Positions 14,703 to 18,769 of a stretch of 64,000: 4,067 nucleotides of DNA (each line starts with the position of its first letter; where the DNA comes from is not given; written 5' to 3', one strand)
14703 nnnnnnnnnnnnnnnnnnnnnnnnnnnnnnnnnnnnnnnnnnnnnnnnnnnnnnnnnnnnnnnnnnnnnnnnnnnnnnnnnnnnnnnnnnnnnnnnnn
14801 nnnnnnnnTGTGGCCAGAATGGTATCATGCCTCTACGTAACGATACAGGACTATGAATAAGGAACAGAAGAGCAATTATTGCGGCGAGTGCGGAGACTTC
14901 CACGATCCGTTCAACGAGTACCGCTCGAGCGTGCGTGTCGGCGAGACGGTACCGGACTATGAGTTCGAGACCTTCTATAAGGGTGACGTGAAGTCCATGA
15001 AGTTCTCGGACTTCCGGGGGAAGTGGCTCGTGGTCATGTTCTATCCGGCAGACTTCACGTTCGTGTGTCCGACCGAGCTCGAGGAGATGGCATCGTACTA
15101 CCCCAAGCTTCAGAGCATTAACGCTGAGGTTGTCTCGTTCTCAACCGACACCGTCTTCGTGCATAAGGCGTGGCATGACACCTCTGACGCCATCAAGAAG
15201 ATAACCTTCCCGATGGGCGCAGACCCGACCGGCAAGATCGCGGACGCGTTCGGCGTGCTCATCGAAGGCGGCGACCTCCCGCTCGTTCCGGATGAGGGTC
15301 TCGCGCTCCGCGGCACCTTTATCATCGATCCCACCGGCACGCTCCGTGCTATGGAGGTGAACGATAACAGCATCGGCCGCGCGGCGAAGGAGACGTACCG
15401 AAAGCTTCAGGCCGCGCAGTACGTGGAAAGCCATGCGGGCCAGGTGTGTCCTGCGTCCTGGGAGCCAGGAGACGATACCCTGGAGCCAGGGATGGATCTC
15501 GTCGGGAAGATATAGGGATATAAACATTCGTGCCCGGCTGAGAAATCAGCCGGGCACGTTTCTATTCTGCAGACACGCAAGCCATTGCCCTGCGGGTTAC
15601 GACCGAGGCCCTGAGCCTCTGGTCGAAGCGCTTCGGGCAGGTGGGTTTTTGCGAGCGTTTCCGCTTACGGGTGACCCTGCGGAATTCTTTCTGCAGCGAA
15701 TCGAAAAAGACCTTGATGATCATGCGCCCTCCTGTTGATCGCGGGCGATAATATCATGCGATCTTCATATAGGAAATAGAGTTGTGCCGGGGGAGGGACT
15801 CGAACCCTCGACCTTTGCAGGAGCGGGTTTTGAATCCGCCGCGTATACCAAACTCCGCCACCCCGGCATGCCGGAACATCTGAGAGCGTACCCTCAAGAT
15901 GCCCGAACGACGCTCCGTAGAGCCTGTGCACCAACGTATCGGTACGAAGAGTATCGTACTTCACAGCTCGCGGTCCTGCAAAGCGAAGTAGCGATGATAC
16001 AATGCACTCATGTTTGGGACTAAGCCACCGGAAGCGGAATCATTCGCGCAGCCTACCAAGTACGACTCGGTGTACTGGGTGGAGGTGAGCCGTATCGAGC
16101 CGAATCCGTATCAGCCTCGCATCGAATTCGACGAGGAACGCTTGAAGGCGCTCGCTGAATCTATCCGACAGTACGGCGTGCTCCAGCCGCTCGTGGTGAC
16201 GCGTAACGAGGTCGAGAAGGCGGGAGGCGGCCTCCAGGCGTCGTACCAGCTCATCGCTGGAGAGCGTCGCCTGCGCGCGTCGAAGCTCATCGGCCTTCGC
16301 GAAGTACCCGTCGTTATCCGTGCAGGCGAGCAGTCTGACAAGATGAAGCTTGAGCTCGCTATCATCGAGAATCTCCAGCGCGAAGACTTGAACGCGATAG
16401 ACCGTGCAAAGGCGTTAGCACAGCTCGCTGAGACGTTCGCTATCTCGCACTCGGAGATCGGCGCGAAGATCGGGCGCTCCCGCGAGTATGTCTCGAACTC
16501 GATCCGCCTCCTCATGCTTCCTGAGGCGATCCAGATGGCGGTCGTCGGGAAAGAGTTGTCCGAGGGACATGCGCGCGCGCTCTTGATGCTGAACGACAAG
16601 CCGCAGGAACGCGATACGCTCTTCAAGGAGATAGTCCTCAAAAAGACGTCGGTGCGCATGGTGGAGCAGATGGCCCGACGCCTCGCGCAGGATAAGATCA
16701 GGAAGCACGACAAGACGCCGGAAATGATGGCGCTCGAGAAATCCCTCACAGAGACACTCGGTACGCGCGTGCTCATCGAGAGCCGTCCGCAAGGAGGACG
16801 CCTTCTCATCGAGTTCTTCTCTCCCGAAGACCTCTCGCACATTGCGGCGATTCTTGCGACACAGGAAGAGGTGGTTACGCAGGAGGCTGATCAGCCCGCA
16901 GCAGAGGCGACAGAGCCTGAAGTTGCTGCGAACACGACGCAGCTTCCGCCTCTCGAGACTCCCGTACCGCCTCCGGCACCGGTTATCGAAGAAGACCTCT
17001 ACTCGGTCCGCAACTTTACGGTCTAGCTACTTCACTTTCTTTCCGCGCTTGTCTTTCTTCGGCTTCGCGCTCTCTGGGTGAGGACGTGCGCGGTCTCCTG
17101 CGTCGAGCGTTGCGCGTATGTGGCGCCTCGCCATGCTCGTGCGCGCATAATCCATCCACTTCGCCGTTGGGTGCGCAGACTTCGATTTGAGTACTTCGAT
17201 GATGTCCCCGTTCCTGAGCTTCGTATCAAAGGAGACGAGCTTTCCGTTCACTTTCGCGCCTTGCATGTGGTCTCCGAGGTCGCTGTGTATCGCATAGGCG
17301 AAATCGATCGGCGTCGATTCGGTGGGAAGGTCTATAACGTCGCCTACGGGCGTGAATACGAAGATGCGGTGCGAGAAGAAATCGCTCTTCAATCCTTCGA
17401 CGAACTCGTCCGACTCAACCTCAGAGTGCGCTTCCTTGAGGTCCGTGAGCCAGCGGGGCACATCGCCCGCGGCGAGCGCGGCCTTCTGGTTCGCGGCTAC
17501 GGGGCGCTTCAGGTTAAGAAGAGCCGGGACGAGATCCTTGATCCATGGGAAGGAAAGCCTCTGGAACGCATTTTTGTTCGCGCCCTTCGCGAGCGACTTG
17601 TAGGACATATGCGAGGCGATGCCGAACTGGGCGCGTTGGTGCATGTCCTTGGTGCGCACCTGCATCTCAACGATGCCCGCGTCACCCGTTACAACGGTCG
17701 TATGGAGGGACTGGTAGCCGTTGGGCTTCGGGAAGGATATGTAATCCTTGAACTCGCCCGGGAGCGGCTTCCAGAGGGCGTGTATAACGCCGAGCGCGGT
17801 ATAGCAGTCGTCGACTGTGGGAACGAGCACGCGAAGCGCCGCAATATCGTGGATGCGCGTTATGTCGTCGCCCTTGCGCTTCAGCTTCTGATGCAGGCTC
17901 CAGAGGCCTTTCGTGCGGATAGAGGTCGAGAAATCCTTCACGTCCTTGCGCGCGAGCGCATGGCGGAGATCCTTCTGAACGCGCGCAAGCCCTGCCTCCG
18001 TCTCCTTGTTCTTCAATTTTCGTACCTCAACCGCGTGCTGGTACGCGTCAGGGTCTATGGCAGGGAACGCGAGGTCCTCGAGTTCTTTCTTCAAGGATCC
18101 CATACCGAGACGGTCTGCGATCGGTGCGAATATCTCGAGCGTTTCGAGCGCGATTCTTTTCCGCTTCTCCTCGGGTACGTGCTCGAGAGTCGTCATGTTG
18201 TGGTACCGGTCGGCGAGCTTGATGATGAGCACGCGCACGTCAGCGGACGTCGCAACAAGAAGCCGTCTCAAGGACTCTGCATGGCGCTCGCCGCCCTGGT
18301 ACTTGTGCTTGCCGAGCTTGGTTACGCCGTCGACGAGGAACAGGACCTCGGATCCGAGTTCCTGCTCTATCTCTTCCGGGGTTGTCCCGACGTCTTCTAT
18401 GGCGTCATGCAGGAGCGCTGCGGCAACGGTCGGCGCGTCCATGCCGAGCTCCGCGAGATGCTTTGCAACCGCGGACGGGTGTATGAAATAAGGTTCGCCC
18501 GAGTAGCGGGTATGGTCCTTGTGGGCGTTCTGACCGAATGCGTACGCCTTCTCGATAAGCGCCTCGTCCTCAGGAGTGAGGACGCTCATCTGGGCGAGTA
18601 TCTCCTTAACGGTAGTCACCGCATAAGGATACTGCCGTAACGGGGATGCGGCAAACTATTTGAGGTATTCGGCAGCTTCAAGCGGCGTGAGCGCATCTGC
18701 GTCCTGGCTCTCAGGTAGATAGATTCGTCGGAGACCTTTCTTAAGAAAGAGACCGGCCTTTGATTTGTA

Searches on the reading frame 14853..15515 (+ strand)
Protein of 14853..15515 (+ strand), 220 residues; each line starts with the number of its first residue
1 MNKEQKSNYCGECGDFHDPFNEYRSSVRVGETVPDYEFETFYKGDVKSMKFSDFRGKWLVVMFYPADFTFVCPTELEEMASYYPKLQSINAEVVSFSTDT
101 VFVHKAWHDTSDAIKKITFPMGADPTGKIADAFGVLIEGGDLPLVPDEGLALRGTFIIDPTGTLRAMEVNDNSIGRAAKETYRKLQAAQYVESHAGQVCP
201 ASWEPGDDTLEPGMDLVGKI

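Call 36: search_protein_families(library=pfam, proteins=[window:14853-15515:+], max_evalue=0.00001)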
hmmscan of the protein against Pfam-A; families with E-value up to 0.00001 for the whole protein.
window:14853-15515:+ (220 aa): 3 families
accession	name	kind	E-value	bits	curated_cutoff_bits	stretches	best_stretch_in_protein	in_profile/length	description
PF00578.27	AhpC-TSA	-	5.6e-36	123.6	26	1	29-166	1-123/124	AhpC/TSA family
PF08534.16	Redoxin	-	6.3e-14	52.4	26.6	1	29-175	2-139/148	Redoxin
PF10417.14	1-cysPrx_C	-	6.6e-07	29.6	21.1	1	187-210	1-24/41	C-terminal domain of 1-Cys peroxiredoxin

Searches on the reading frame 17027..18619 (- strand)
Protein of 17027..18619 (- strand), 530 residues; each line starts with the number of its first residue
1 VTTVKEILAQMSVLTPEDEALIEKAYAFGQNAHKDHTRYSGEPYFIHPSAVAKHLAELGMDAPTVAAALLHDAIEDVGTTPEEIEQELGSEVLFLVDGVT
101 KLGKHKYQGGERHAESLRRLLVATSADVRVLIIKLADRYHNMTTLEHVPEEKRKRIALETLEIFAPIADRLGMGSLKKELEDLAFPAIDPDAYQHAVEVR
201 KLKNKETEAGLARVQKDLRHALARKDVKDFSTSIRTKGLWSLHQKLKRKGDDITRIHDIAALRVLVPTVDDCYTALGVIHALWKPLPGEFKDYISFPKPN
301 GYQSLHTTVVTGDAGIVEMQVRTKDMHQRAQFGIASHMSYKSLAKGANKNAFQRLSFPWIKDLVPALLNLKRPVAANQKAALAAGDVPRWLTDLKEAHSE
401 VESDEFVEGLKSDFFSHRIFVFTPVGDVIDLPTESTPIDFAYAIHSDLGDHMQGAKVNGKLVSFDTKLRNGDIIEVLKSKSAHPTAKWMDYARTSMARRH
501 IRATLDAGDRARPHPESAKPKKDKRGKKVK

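Call 36: search_protein_families(library=pfam, proteins=[window:17027-18619:-], max_evalue=0.00001)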
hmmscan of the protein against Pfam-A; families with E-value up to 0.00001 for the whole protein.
window:17027-18619:- (530 aa): 4 families
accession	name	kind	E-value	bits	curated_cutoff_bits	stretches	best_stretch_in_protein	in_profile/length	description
PF13328.12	HD_4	-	1.9e-43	148.3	27.2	1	25-173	1-155/156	HD domain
PF04607.23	RelA_SpoT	-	7.9e-37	126.4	27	1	235-342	2-110/113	Region found in RelA / SpoT proteins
PF02824.27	TGS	-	2.1e-22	79.3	22.2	1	419-478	1-60/60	TGS domain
PF01966.28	HD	-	4.5e-10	40.3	22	1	44-142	1-116/116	HD domain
